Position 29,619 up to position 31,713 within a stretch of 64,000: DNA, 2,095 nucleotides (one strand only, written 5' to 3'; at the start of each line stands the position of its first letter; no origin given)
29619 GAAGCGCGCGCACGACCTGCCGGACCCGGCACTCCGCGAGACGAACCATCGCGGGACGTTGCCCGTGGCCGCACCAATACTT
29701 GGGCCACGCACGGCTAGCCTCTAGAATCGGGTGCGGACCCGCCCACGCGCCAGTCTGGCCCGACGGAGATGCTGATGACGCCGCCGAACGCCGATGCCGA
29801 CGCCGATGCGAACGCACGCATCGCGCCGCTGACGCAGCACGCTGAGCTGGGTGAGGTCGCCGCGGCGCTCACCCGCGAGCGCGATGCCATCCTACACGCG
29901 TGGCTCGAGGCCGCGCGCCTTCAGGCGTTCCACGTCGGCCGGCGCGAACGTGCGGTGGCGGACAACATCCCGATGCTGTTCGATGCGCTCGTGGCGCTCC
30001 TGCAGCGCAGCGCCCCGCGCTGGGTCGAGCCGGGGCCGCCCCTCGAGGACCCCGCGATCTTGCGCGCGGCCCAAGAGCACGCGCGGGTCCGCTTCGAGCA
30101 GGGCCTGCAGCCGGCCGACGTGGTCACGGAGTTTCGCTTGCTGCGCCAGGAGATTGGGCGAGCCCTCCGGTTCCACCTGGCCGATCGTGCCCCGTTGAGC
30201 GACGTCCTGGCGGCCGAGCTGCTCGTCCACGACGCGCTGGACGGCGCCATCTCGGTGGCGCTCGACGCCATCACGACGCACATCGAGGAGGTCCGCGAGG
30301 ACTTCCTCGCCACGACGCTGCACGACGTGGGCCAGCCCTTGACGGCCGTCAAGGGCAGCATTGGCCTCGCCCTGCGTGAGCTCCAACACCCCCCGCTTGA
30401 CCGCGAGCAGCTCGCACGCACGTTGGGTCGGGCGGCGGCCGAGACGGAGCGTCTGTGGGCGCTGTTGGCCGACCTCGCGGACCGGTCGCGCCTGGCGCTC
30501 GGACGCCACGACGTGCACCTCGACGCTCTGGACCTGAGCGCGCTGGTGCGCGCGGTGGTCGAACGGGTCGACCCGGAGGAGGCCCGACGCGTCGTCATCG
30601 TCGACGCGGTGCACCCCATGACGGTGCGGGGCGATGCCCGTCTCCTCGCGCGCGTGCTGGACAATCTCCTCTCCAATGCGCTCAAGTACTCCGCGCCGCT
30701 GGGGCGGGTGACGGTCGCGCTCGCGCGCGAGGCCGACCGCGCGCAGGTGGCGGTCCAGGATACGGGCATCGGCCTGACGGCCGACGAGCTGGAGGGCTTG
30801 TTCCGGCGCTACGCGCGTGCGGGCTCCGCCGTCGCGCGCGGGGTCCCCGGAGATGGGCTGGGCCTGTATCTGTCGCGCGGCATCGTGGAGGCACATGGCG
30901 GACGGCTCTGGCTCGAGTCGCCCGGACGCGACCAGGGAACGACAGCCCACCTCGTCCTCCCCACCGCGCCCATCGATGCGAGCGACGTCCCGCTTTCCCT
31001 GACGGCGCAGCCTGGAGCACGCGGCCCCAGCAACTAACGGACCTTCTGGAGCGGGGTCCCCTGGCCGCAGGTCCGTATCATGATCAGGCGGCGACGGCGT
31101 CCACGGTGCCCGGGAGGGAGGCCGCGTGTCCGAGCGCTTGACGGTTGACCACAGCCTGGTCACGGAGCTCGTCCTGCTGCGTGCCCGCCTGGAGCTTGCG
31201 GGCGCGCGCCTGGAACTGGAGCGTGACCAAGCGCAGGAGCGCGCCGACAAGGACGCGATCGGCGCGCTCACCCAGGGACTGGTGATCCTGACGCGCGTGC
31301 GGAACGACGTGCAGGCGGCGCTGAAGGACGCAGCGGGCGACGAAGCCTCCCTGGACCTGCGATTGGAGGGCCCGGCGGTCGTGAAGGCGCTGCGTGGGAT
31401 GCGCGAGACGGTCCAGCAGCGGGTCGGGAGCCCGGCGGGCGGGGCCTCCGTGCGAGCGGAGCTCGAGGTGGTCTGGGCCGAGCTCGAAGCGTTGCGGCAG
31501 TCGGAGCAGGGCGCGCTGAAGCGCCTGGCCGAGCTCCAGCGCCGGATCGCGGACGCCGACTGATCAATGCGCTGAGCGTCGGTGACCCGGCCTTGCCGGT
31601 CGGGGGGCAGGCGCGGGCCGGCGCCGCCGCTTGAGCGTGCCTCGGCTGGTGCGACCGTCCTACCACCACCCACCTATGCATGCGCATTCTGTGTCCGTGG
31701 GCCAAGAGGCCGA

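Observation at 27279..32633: Perfect 228-bp inverted repeats bracketing a 4.9 kb segment with broken genes at both junctions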

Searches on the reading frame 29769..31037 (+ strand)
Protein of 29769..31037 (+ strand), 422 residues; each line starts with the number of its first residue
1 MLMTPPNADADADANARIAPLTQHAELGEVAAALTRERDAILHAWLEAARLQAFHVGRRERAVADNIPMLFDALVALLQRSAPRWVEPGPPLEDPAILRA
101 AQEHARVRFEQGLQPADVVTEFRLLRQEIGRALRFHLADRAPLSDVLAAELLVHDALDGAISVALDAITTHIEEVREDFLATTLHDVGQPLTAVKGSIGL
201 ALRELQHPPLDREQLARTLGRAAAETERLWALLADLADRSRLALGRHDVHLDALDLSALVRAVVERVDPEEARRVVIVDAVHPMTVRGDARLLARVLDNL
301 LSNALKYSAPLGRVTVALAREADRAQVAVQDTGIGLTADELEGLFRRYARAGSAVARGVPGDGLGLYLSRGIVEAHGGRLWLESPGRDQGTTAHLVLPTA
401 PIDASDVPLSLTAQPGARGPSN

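Call 5: search_protein_families(library=pfam, proteins=[window:29769-31037:+], max_evalue=0.01)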
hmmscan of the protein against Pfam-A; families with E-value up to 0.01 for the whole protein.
window:29769-31037:+ (422 aa): 3 families
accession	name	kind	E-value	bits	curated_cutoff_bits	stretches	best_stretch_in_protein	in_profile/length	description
PF02518.31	HATPase_c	-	2.1e-24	86.6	26.4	1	288-400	1-110/111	Histidine kinase-, DNA gyrase B-, and HSP90-like ATPase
PF14361.12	RsbRD_N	-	2.6e-08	34.9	24.3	1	32-130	3-100/104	RsbT co-antagonist protein rsbRD N-terminal domain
PF00512.31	HisKA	-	1.2e-07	32.1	26.9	1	176-242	2-63/66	His Kinase A (phospho-acceptor) domain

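Call 14: find_encoding_contigs(protein=window:29769-31037:+, flank=10000, max_places=10)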
Protein window:29769-31037:+ (422 aa): no gene with exactly this product is on record in the collection.

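Call 23: find_homologous_proteins(query=window:29769-31034:+, max_evalue=1e-20)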
Query window:29769-31034:+ (422 aa): 686 proteins with E <= 1e-20 among 8000 candidates; the best 120 are listed.
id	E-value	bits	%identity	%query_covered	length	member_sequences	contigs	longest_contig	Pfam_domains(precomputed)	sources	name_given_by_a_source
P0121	3.1e-262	888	100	100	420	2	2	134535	PF02518.32,PF00512.32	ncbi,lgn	-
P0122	4.2e-126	440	56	92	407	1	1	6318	PF14361.13,PF02518.32,PF00512.32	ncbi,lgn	-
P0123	5.6e-124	433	57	91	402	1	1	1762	PF14361.13,PF02518.32,PF00512.32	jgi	jgi:signal transduction histidine kinase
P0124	1.0e-123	432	55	94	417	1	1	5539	PF02518.32,PF00512.32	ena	-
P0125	1.4e-123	431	55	94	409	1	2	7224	PF02518.32,PF00512.32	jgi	-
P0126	1.5e-123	431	55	94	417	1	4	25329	PF02518.32,PF00512.32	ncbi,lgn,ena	-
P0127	2.9e-123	430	56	94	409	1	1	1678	PF02518.32,PF00512.32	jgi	-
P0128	5.5e-123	429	55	93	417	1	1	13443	PF02518.32,PF00512.32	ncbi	-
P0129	2.9e-122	427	58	94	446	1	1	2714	PF14361.13,PF02518.32,PF00512.32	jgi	jgi:signal transduction histidine kinase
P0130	3.0e-122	427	61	87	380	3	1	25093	PF02518.32,PF00512.32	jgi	jgi:signal transduction histidine kinase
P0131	1.5e-121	425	56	92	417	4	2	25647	PF14361.13,PF02518.32,PF00512.32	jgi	-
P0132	2.2e-121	424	56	93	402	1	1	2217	PF14361.13,PF02518.32,PF00512.32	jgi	jgi:signal transduction histidine kinase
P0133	2.6e-121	424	57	91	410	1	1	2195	PF14361.13,PF02518.32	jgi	jgi:signal transduction histidine kinase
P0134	2.2e-119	418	56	91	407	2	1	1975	PF02518.32,PF00512.32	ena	-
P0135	6.7e-119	416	56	93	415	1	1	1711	PF02518.32,PF00512.32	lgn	-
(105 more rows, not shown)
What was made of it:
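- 29769..31037 (+): Histidine kinase with RsbRD_N, HisKA and HATPase_c domains. This is cargo. Calls 5 and 23.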

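Call 24: find_encoding_contigs(protein=P0121, flank=10000, max_places=10)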
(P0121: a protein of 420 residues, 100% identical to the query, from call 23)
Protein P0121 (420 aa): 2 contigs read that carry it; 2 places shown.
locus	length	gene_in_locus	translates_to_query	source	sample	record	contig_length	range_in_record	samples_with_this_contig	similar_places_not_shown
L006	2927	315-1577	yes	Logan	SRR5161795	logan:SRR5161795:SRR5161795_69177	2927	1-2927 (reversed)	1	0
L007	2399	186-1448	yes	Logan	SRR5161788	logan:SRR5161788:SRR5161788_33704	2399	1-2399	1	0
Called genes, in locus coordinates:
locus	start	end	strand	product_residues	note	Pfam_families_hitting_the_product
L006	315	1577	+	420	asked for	PF00512:HisKA (weak), PF02518:HATPase_c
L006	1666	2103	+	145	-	-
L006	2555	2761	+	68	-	-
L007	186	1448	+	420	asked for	PF00512:HisKA (weak), PF02518:HATPase_c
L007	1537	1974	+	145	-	-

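Call 25: find_encoding_contigs(protein=P0126, flank=8000, max_places=3)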
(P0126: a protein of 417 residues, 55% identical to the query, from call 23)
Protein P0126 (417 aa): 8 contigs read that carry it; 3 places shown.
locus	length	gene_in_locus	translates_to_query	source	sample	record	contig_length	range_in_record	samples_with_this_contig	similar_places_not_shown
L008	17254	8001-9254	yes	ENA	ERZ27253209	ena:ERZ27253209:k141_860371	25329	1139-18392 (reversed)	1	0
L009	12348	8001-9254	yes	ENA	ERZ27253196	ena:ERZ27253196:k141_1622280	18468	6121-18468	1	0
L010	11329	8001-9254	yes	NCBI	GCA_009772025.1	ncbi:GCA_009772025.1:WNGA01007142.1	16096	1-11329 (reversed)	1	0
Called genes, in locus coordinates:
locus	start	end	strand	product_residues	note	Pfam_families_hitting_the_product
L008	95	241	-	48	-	PF04945:YHS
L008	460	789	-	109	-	PF00534:Glycos_transf_1, PF13692:Glyco_trans_1_4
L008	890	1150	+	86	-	-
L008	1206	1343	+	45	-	-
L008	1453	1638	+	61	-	-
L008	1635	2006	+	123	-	PF00127:Copper-bind, PF13473:Cupredoxin_1 (faint)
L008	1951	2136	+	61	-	-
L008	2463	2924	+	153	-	PF00571:CBS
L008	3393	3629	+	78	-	-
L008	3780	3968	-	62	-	-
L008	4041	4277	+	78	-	-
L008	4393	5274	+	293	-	-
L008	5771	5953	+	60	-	-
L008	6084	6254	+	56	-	-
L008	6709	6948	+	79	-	-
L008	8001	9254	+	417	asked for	PF00512:HisKA (weak), PF02518:HATPase_c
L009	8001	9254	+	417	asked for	PF00512:HisKA (weak), PF02518:HATPase_c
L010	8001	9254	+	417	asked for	PF00512:HisKA (weak), PF02518:HATPase_c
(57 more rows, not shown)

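Call 61: find_encoding_contigs(protein=P0130, flank=6000, max_places=2)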
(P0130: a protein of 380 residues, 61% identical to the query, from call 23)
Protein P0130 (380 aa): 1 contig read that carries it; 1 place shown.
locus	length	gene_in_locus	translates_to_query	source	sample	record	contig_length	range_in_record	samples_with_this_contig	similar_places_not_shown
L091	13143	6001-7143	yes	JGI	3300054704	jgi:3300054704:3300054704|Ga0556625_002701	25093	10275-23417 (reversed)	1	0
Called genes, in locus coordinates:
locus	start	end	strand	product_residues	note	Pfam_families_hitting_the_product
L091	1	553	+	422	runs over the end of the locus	PF05221:AdoHcyase, PF02826:2-Hacid_dh_C, PF00670:AdoHcyase_NAD, PF07991:KARI_N (weak)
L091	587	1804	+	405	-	PF00438:S-AdoMet_synt_N, PF02772:S-AdoMet_synt_M, PF02773:S-AdoMet_synt_C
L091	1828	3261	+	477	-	PF02878:PGM_PMM_I, PF02879:PGM_PMM_II, PF02880:PGM_PMM_III, PF00408:PGM_PMM_IV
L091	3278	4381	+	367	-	PF10432:bact-PGI_C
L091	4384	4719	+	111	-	-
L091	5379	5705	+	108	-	-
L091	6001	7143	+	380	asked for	PF00512:HisKA, PF02518:HATPase_c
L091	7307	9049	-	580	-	PF00528:BPD_transp_1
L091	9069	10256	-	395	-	PF13531:SBP_bac_11 (weak), PF13416:SBP_bac_8 (weak)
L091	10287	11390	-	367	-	PF08240:ADH_N, PF00107:ADH_zinc_N, PF13602:ADH_zinc_N_2 (weak)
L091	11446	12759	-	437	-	PF00355:Rieske, PF19301:LigXa_C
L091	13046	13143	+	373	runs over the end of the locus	PF09587:PGA_cap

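Call 62: find_encoding_contigs(protein=P0122, flank=6000, max_places=2)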
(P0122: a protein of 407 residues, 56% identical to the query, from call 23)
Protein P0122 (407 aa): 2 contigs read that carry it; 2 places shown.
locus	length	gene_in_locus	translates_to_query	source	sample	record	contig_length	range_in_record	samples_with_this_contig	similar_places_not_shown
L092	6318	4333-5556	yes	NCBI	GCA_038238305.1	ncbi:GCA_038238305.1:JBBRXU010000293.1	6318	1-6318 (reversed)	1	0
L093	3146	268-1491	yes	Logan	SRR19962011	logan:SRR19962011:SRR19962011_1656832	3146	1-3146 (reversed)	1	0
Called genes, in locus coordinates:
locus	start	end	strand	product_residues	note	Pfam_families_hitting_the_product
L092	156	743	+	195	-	-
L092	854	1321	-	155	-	PF00582:Usp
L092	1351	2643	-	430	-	PF00939:Na_sulph_symp (weak), PF02040:ArsB, PF03600:CitMHS, PF03606:DcuC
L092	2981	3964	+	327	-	PF01590:GAF, PF13185:GAF_2, PF00990:GGDEF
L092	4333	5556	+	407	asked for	PF14361:RsbRD_N (weak), PF00512:HisKA (weak), PF02518:HATPase_c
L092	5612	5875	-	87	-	PF06722:EryCIII-like_C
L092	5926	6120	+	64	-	-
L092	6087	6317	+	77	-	?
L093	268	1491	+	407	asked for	PF14361:RsbRD_N (weak), PF00512:HisKA (weak), PF02518:HATPase_c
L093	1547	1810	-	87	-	PF06722:EryCIII-like_C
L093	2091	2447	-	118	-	PF13358:DDE_3 (weak)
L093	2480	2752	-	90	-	-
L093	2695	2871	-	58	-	PF13592:HTH_33 (weak)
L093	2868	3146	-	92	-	?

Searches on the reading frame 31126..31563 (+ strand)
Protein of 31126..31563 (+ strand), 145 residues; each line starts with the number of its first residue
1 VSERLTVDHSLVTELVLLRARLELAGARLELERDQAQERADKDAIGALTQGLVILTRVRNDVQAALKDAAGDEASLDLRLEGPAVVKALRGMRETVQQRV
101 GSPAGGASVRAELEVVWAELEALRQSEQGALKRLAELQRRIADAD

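Call 8: search_protein_families(library=pfam, proteins=[window:31126-31563:+], max_evalue=0.01)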
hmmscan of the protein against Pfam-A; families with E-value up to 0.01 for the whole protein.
window:31126-31563:+ (145 aa): 0 families

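Call 32: search_protein_families(library=pfam, proteins=[window:31126-31560:+], max_evalue=1)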
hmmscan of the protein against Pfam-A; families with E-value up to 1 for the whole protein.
seq(145 aa): 1 family
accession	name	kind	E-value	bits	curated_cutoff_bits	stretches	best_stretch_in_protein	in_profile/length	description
PF02895.20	H-kinase_dim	-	0.21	12.5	23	1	11-64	17-63/68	Signal transducing histidine kinase, homodimeric domain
